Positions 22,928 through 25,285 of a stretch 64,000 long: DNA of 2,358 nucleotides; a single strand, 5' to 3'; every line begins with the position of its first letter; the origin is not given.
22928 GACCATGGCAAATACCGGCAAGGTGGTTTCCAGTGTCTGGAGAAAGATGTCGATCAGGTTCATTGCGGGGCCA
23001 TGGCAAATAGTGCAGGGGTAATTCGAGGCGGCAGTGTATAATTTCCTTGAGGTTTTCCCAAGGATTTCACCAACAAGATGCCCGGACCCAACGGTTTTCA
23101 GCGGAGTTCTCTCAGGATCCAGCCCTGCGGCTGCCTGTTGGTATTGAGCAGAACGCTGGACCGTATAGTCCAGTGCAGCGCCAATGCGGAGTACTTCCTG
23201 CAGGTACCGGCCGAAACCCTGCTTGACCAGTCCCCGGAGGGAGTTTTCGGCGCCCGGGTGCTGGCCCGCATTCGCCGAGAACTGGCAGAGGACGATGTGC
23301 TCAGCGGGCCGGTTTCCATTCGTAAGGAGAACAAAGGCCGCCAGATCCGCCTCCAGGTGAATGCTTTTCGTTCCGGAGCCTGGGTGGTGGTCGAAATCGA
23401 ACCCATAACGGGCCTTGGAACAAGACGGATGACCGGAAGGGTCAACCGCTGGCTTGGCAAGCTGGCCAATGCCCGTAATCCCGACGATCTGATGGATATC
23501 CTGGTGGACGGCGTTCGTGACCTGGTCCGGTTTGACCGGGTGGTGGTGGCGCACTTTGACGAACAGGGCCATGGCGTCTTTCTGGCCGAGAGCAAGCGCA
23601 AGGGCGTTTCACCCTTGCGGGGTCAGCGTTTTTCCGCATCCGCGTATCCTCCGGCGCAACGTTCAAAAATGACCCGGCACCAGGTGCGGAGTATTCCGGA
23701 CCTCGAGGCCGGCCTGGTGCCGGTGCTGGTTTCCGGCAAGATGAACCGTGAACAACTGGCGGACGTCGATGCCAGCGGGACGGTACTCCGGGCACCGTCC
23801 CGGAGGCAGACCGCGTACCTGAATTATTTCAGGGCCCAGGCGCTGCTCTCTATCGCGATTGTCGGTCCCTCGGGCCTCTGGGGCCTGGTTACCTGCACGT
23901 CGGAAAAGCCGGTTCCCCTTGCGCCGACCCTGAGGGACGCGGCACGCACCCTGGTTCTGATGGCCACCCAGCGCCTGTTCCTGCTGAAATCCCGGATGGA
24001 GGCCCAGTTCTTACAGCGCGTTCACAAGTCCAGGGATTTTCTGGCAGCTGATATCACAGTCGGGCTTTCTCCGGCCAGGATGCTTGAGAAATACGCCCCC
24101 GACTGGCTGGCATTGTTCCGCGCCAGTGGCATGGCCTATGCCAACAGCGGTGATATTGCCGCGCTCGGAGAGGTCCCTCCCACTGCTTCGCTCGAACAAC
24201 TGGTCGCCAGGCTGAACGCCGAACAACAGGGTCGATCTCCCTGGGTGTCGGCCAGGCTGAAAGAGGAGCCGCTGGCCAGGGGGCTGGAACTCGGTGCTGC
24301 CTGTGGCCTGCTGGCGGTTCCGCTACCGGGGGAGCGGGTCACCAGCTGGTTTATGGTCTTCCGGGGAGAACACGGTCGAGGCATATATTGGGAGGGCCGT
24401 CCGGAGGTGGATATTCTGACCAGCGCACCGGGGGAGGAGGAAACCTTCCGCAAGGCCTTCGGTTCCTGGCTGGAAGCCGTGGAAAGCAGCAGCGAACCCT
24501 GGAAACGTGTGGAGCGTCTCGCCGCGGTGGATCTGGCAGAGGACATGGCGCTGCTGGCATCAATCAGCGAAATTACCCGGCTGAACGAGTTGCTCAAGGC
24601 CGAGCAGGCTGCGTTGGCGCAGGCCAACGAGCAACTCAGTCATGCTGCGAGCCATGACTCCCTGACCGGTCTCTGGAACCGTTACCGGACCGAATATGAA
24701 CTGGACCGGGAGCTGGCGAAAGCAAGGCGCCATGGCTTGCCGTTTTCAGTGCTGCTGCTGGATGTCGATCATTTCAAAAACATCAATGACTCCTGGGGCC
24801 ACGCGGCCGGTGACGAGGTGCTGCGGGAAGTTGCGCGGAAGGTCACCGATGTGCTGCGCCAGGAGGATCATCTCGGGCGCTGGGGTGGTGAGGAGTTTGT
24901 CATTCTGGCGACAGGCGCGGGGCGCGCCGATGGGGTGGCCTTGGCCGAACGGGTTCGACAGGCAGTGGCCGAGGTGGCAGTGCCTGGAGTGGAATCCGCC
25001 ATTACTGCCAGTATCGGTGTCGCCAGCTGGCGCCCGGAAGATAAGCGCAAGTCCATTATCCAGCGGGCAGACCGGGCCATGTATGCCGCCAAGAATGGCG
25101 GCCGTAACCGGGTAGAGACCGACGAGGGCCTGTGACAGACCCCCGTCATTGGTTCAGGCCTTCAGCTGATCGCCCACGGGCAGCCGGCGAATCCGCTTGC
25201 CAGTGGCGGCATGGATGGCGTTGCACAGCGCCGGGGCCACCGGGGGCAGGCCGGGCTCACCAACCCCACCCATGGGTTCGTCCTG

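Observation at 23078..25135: Phytochrome-derived diguanylate cyclase with all bilin-binding residues replaced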

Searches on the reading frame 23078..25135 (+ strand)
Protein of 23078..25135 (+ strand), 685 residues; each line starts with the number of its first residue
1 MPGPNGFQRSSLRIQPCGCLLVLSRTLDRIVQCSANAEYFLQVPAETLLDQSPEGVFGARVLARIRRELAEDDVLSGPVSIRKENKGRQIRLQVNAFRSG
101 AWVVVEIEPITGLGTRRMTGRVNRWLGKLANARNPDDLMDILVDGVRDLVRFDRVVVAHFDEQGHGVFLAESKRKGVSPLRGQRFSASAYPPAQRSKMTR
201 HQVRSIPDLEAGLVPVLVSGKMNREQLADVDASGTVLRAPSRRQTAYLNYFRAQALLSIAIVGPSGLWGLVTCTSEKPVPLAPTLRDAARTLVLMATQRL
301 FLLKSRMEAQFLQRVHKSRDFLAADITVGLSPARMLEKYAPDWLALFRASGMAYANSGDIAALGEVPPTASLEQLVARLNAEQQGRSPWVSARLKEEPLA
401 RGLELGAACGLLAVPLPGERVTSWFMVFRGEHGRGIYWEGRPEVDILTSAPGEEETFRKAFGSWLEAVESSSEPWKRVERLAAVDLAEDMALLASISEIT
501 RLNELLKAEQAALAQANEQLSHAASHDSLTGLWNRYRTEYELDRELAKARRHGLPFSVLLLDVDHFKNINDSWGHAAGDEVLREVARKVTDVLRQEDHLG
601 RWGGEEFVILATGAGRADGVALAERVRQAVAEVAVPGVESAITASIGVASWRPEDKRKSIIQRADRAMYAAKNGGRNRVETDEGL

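Call 3: search_protein_families(library=pfam, proteins=[window:23078-25135:+], max_evalue=1)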
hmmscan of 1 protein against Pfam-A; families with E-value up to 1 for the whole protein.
window:23078-25135:+ (685 aa): 5 families
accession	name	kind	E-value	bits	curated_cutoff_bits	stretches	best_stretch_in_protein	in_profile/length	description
PF00990.26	GGDEF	-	1.8e-48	164.8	23.8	1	524-678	1-161/161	Diguanylate cyclase, GGDEF domain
PF00360.26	PHY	-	1.2e-23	83.8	27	1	318-491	4-175/183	Phytochrome region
PF08446.17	PAS_2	-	6.8e-13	49.7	21.4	1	13-109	11-106/107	PAS fold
PF17853.6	GGDEF_2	-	0.0019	18.9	24.5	1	555-648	22-93/116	GGDEF-like domain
PF01590.32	GAF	-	0.0024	18.8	22.4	1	135-296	2-126/133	GAF domain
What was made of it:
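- Checked: Domains: Pfam gives PAS_2 13-109, GAF 135-296 (18.8 bits, below the 22.4 cut-off), PHY 318-491 and GGDEF 524-678 (call 3).
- The GAF Pfam score is below threshold (call 3).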

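Call 4: search_protein_families(library=ncbifam, proteins=[window:23078-25135:+], max_evalue=1)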
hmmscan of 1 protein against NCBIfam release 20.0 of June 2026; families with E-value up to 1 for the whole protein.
window:23078-25135:+ (685 aa): 24 families
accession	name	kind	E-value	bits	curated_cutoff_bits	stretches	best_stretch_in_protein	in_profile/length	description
NF038266.1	diguan_SiaD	equivalog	7.2e-54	182.8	290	1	476-679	48-252/252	biofilm regulation diguanylate cyclase SiaD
TIGR00254.1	GGDEF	domain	2.4e-49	167.2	37.4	1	520-681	1-166/168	diguanylate cyclase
NF007380.0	PRK09894.1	equivalog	3.7e-46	157.8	256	1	502-679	106-284/296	diguanylate cyclase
NF007423.1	PRK09966.1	equivalog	4.1e-45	154.3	325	1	502-672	214-390/390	diguanylate cyclase DgcN/YfiN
NF007135.0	PRK09581.1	equivalog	3e-44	151.6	474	1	510-681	278-454/457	PleD family two-component system response regulator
NF041576.1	bacphytchrmBphP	equivalog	5.6e-39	134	1040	1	14-507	24-519/622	bacteriophytochrome BphP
NF051473.1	DigCycDgcsShew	equivalog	2.2e-38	132.3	400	1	498-679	110-288/291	diguanylate cyclase DgcS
NF041606.1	dguan_cyc_DgcA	equivalog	4.5e-36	124.5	370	1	508-680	162-337/340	diguanylate cyclase DgcA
NF007298.0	PRK09776.1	equivalog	1.4e-34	119.2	1135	1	518-680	678-843/1111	diguanylate cyclase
NF047654.1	DiguCycDgcRLepto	equivalog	1.3e-33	116.2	500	1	514-679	123-293/295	diguanylate cyclase DgcR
NF007599.0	PRK10245.1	equivalog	1.6e-33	115.7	402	1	512-680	198-368/371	diguanylate cyclase AdrA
NF011955.1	PRK15426.1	equivalog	2.5e-33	115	408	1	518-681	392-560/564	cellulose biosynthesis regulator diguanylate cyclase DgcQ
NF045675.1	PhdiestaseDibA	equivalog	5.2e-31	107.7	980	1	511-677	190-359/623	phosphodiesterase DibA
NF053781.1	cdiGMPphdstlr2612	equivalog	7.4e-29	100.1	1600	1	514-674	830-994/1268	Tlr1612 family c-di-GMP phosphodiesterase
NF007474.0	PRK10060.1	equivalog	2.7e-28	98.6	782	1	515-678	228-391/663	cyclic di-GMP phosphodiesterase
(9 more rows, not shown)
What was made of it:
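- On Bacteriophytochrome photosensory module (BphP): The NCBIfam BphP equivalog scores 134 bits against a cut-off of 1040 (call 4).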

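Call 5: search_solved_structures(query=window:23078-25135:+, max_evalue=0.01, show_alignments=3)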
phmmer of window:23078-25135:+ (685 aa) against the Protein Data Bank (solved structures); distinct sequences matched with E-value up to 0.01: 152 (the best 60 are shown).
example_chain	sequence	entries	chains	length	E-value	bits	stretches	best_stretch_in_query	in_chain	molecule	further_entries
6et7_A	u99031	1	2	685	3.7e-97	329.8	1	13-679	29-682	Diguanylate cyclase (GGDEF) domain-containing protein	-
5llw_B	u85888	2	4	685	4.8e-97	329.5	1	13-679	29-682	Diguanylate cyclase (GGDEF) domain-containing protein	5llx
5lly_D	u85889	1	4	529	6.9e-53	183.6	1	13-517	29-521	Diguanylate cyclase (GGDEF) domain-containing protein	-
9g8c_A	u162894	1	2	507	3e-37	131.9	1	14-483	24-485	histidine kinase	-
9rn8_A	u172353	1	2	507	4.3e-37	131.4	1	14-483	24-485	histidine kinase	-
6g1y_A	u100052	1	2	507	4.8e-37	131.2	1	14-483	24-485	Bacteriophytochrome protein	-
9g8d_A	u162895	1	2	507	5.3e-36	127.8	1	14-483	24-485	histidine kinase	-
6g1z_A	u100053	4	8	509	3.5e-35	125.1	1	14-483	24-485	Bacteriophytochrome protein | histidine kinase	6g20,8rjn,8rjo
8rjm_A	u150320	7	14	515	3.6e-35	125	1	14-483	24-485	histidine kinase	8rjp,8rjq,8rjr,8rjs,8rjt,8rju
4r70_A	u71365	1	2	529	5.8e-35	124.3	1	14-487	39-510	Bacteriophytochrome (Light-regulated signal transduction histidine kinase), PhyB2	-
6pu2_A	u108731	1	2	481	7.4e-35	124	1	14-483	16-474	Photoreceptor-histidine kinase BphP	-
6ptx_A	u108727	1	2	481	5.9e-34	121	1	14-483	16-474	Photoreceptor-histidine kinase BphP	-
6ptq_A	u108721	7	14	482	5.9e-34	121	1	14-483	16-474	Photoreceptor-histidine kinase BphP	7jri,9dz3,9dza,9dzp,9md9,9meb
7jr5_A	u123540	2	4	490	6.2e-34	120.9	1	14-483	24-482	Photoreceptor-histidine kinase BphP | histidine kinase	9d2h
8sgk_A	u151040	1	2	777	1.4e-33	119.8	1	14-522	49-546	Bacteriophytochrome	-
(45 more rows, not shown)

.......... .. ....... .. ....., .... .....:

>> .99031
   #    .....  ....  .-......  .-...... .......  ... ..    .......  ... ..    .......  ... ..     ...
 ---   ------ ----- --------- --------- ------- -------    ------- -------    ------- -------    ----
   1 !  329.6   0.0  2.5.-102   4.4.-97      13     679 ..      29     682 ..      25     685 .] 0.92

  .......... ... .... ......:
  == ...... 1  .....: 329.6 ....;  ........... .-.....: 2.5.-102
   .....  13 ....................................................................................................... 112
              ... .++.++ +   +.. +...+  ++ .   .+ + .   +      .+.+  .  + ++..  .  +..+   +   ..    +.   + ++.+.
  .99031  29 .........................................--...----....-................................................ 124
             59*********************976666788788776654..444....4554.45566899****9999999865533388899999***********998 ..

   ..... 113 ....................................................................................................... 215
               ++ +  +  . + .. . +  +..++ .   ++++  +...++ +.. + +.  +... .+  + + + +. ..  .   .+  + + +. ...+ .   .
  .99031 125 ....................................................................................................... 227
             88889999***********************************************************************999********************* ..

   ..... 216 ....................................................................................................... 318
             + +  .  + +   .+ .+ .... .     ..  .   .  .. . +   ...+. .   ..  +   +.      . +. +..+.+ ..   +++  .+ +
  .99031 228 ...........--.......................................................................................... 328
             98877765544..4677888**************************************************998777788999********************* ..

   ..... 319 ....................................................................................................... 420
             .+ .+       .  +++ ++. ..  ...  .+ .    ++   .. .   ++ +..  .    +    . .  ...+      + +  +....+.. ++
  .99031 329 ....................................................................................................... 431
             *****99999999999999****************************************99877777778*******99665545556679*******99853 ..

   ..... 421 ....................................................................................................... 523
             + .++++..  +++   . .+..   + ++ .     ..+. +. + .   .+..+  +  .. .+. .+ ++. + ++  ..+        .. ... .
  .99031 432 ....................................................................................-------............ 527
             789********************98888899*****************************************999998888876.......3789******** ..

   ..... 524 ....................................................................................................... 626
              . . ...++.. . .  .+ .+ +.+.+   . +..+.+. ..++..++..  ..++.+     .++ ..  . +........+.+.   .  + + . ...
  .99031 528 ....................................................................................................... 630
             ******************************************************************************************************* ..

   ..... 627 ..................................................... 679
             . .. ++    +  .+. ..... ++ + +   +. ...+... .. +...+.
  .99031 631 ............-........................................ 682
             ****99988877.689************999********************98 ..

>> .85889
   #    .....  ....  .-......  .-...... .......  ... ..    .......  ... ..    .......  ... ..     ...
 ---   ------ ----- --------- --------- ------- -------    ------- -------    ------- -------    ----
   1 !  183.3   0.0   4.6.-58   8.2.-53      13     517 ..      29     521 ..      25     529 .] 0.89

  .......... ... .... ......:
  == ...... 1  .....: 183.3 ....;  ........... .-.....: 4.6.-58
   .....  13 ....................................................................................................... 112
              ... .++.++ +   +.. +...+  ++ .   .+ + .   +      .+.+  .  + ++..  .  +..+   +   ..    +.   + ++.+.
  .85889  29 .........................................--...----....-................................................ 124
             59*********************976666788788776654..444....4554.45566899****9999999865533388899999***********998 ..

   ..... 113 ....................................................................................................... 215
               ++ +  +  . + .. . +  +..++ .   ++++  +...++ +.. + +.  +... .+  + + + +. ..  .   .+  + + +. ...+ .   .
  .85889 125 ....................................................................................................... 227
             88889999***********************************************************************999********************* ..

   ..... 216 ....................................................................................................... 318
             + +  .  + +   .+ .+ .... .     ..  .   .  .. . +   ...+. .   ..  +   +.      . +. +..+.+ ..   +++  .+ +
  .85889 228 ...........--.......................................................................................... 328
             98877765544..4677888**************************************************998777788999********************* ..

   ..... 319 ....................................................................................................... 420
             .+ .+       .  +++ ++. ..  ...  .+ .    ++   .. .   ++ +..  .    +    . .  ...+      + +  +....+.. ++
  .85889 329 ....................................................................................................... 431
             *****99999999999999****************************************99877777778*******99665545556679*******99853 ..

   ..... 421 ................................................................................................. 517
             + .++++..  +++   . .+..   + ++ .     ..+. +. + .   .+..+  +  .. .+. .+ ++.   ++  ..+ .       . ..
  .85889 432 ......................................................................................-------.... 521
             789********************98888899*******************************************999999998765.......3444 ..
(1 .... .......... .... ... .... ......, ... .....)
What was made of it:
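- IsPadC E 4e-97 over 667 residues (call 5).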

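Call 10: find_encoding_contigs(protein=window:23078-25135:+, flank=10000, max_places=4)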
Protein window:23078-25135:+ (685 aa): no gene with exactly this product is on record in the collection.

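Call 16: find_related_loci(query=A2, collection=genome_contigs, flank=10000)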
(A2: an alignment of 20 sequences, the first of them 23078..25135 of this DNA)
Query A2 (685 aa) in genome_contigs; peptide patterns used: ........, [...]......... (x = any residue, [..] = any of these).
600 stretches matched a pattern (row limit reached: there are more); 597 encode a relative of the query (tblastn E <= 1e-3); the best 80 are kept; 80 distinct loci.
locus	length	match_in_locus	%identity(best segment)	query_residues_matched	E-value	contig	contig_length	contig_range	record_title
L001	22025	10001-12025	45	9-684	1e-172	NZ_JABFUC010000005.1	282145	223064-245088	Billgrantia campisalis strain A4 NODE_5_length_282145_cov_89.226952, whole genome shotgun sequence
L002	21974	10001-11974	43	14-683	5e-155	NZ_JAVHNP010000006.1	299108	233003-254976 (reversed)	Halomonas sp. DWK9 Scaffold6, whole genome shotgun sequence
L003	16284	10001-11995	42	11-681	2e-152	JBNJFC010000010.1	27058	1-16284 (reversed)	MAG: Pseudomonadota bacterium isolate Y22_7dBSd1.bin.90 NODE_704_length_27058_cov_18.391372, whole genome shotgun sequen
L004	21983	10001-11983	41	14-679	4e-138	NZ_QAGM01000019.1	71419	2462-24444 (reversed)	Oceanimonas marisflavi strain 102-Na3 scaffold_19, whole genome shotgun sequence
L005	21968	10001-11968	38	14-681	5e-127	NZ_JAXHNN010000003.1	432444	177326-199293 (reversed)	MAG: Halomonas sp. isolate Salar_de_Ascotan_soil_MAG_ASO87 contig_5033_polypolish, whole genome shotgun sequence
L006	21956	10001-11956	39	14-684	3e-127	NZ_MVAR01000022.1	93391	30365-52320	Thioalkalivibrio versutus strain AL 2 Ga0073318_122, whole genome shotgun sequence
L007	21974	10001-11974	37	10-681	5e-118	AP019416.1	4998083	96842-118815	Halomonas olivaria TYRC17 DNA, complete genome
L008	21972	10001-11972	45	14-683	4e-108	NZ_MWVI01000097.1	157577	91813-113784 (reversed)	Vreelandella lionensis strain RHS90 Halomonas_lionensis_RHS90_contig_99, whole genome shotgun sequence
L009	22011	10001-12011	44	13-684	6e-101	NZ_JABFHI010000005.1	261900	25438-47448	Vreelandella azerica strain TBZ9 5, whole genome shotgun sequence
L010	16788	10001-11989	31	14-681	7e-90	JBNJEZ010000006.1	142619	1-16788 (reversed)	MAG: Pseudomonadota bacterium isolate Y22_7dBSe1.bin.64 NODE_34_length_142619_cov_15.721941, whole genome shotgun sequen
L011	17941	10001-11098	32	261-679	1e-52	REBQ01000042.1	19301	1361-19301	MAG: Halomonas sp. isolate LCM1.Bin22 NODE_3031_length_19301_cov_15.7606, whole genome shotgun sequence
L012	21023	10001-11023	31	290-679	1e-48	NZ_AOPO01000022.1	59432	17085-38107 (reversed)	Vreelandella titanicae BH1 contig00022, whole genome shotgun sequence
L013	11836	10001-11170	30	239-679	2e-47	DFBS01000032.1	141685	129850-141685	MAG TPA_asm: Halomonas sp. UBA3074 UBA3074_contig_832, whole genome shotgun sequence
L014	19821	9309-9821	49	511-682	2e-42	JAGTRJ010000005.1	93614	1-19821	MAG: Burkholderiaceae bacterium isolate CTSoil_111 scaffold_20, whole genome shotgun sequence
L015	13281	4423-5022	44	493-680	1e-41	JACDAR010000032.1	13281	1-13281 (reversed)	MAG: Rubrobacter sp. isolate MGR_bin261 SD2897-2912_k127_6038103, whole genome shotgun sequence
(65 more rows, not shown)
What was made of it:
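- Tried and rejected: genome_contigs scan with the clade alignment (call 16).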
